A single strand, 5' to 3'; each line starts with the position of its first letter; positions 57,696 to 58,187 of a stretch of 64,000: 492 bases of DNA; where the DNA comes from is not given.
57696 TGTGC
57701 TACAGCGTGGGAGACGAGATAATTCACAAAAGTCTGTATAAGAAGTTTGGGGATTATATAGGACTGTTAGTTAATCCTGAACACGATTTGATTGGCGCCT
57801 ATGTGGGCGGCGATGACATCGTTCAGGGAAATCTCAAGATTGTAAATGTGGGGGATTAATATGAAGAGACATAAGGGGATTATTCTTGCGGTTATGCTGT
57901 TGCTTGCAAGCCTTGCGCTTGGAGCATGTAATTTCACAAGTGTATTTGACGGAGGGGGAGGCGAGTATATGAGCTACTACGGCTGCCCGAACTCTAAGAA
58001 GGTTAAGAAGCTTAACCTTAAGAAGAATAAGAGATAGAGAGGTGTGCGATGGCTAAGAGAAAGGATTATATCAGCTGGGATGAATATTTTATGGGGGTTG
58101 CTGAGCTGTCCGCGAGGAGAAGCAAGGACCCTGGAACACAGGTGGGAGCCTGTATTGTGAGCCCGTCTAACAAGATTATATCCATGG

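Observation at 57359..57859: JAMM/MPN-like metalloprotease domain fused to the C-terminus of a radical SAM enzyme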

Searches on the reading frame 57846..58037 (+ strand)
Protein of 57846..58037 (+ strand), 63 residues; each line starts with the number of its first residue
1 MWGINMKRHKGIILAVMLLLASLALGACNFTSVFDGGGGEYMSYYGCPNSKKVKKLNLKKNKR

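Call 3: search_protein_families(library=pfam, proteins=[window:57846-58037:+], max_evalue=1)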
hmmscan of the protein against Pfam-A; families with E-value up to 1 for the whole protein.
window:57846-58037:+ (63 aa): 0 families

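Call 4: search_protein_families(library=ncbifam, proteins=[window:57846-58037:+], max_evalue=1)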
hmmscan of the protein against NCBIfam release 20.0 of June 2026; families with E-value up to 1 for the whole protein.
window:57846-58037:+ (63 aa): 2 families
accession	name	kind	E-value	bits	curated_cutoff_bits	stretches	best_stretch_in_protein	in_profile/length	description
NF041844.1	lipo_RadB_fam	equivalog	0.042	13.9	70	1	11-39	3-31/180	RadB family lipoprotein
NF047847.2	SS_mature_LptM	equivalog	0.15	12.2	27.7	1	13-28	6-20/31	LPS translocon maturation chaperone LptM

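Call 63: find_homologous_proteins(query=window:57861-58034:+, max_evalue=0.01)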
Query seq(58 aa) (58 aa): 1 proteins with E <= 0.01 among 2 candidates.
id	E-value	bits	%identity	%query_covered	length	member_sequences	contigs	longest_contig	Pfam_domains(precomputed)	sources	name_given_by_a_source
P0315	4.5e-31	122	100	100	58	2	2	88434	-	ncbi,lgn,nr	ncbi:MAG: hypothetical protein K6F92_01470 [Lachnospiraceae bacterium]|nr:hypothetical protein [Lach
